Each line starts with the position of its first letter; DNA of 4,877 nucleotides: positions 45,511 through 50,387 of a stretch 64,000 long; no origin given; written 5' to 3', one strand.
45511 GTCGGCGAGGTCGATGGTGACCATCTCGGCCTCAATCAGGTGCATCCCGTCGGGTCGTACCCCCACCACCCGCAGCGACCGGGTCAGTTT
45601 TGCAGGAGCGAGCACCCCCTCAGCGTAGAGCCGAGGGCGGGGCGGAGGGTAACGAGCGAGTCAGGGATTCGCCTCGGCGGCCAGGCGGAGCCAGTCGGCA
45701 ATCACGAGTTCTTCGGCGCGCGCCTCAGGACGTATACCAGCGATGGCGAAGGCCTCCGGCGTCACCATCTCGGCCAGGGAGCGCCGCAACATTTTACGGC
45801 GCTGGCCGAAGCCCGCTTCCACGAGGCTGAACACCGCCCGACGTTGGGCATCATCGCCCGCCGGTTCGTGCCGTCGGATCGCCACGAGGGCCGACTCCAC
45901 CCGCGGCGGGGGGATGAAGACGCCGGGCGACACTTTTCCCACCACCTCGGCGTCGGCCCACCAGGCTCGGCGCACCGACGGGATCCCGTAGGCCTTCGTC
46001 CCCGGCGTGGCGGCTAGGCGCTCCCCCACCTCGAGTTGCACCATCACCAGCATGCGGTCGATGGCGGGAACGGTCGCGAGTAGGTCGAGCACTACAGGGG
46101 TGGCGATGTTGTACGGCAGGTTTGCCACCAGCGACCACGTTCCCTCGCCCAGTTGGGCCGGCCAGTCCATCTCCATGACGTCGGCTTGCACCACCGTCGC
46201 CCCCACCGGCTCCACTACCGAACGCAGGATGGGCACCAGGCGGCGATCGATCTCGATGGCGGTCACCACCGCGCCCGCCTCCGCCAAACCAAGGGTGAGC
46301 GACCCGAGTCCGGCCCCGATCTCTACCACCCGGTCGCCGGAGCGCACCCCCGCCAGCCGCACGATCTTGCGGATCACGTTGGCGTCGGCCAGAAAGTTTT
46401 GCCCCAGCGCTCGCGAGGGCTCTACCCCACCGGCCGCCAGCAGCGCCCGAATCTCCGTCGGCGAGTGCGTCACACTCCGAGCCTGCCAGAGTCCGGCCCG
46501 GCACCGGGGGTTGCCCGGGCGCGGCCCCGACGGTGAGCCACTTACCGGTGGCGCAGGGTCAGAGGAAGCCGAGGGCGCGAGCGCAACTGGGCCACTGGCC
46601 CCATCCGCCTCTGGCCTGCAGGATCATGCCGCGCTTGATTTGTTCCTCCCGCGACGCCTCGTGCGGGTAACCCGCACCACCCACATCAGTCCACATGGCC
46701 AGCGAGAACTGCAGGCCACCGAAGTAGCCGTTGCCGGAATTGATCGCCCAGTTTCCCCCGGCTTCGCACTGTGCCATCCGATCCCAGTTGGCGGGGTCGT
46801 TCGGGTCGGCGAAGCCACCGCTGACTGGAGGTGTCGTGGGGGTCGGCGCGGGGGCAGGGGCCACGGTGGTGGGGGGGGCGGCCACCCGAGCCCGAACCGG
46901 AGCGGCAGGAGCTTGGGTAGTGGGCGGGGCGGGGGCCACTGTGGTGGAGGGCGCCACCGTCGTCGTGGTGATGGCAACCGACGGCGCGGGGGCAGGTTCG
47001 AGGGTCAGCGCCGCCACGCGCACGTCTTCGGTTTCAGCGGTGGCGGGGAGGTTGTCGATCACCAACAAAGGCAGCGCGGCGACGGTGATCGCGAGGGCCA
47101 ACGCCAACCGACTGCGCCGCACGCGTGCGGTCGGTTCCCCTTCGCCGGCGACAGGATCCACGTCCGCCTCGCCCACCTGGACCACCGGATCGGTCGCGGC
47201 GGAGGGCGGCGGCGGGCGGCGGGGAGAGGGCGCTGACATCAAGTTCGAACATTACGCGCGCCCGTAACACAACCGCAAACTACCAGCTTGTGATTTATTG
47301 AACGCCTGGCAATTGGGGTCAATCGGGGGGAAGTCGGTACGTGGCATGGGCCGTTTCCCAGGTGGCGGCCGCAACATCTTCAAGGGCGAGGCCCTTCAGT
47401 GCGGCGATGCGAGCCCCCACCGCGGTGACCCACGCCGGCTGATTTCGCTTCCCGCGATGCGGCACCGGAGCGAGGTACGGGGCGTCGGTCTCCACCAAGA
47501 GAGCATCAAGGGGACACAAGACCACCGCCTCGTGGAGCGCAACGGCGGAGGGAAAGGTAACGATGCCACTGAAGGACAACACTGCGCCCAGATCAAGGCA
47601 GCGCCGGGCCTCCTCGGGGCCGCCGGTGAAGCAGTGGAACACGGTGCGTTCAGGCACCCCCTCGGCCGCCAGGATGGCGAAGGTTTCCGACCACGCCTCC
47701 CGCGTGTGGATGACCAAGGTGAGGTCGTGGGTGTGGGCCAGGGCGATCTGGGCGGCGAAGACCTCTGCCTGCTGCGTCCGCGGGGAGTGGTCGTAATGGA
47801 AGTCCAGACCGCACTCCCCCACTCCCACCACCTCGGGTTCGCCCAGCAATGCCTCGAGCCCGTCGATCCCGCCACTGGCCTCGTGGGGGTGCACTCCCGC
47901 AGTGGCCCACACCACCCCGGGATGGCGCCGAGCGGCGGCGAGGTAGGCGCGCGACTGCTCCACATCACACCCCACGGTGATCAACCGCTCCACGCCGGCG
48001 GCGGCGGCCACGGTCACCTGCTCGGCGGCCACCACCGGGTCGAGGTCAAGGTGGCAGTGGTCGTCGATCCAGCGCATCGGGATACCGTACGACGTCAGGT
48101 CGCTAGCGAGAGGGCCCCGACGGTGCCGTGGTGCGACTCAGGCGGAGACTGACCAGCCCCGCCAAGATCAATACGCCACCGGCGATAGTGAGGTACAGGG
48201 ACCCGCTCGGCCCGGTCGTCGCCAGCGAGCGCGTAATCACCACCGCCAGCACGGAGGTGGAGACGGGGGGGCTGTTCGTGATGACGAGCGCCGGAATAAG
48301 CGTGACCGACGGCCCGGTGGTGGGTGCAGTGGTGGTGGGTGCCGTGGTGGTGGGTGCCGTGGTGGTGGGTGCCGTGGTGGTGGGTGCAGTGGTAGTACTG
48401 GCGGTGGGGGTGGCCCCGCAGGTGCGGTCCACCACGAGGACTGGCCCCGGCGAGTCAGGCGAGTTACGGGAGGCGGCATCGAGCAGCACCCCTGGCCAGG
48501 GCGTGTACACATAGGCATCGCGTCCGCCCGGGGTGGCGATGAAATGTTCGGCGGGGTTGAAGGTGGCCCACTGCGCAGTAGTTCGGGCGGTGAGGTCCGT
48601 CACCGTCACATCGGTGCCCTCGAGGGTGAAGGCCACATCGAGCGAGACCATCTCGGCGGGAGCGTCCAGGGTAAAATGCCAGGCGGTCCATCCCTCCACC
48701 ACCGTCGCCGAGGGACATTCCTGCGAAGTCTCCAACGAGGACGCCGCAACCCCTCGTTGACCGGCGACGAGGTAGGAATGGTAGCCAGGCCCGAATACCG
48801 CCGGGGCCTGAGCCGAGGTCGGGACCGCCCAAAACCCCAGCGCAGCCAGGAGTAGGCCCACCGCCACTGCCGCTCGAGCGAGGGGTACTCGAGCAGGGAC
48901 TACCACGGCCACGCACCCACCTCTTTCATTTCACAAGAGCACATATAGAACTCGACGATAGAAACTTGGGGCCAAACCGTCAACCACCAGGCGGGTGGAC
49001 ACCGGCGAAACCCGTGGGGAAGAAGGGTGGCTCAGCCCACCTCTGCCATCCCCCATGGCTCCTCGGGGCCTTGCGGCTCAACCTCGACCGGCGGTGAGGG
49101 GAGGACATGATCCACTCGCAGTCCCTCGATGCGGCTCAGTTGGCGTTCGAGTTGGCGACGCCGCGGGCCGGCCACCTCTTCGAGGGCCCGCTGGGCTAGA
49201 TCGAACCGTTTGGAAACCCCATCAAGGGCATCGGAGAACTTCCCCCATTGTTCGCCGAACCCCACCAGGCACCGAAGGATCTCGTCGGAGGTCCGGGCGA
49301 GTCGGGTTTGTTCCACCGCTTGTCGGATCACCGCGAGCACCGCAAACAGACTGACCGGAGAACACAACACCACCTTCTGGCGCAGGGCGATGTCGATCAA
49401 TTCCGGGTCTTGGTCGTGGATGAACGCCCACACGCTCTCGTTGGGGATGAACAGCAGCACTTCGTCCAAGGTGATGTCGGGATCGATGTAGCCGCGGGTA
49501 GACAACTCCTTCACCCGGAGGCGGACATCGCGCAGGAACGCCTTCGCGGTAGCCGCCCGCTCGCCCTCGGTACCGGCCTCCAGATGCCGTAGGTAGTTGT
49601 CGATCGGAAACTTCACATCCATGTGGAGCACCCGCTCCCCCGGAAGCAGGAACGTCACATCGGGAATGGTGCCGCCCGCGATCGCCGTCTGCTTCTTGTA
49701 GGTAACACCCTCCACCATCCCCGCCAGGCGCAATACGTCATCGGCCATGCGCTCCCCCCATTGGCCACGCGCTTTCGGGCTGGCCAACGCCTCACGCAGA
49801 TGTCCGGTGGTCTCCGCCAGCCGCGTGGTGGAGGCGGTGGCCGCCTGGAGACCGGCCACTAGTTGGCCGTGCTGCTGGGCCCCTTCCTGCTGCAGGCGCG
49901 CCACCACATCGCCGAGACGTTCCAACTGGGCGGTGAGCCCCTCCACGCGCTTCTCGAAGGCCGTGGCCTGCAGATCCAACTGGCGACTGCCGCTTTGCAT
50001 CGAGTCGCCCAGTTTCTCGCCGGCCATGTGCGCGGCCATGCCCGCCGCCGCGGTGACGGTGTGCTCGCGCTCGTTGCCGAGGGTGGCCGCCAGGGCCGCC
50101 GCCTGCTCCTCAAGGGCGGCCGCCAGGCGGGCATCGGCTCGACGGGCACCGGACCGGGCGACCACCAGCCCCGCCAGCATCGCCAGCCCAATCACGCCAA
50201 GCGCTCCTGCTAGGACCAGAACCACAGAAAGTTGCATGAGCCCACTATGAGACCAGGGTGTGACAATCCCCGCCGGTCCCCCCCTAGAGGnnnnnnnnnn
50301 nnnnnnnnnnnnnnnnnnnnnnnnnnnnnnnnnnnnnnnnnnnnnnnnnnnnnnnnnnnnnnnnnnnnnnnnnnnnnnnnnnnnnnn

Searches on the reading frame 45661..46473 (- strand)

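Call 73: search_protein_families(library=pfam, proteins=[window:45661-46473:-], max_evalue=0.0001)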
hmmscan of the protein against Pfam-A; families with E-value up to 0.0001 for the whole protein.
window:45661-46473:- (270 aa): 2 families
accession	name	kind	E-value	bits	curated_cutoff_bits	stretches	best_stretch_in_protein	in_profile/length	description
PF00398.26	RrnaAD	-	2.7e-50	171.4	24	1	21-267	6-260/263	Ribosomal RNA adenine dimethylase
PF13649.12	Methyltransf_25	-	6e-05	24.1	27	0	49-107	1-63/97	Methyltransferase domain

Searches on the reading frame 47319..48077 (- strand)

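Call 73: search_protein_families(library=pfam, proteins=[window:47319-48077:-], max_evalue=0.0001)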
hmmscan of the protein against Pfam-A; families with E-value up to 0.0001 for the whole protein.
window:47319-48077:- (252 aa): 1 family
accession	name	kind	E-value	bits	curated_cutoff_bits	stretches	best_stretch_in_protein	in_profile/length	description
PF01026.27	TatD_DNase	-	6.8e-74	248.9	27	1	4-247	1-252/253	TatD related DNase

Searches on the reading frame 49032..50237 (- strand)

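Call 73: search_protein_families(library=pfam, proteins=[window:49032-50237:-], max_evalue=0.0001)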
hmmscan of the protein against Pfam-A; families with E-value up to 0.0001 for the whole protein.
window:49032-50237:- (401 aa): 1 family
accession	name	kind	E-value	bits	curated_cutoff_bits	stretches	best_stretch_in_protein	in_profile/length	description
PF02646.22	RmuC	-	9.2e-62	209.2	26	1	95-376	4-287/291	RmuC family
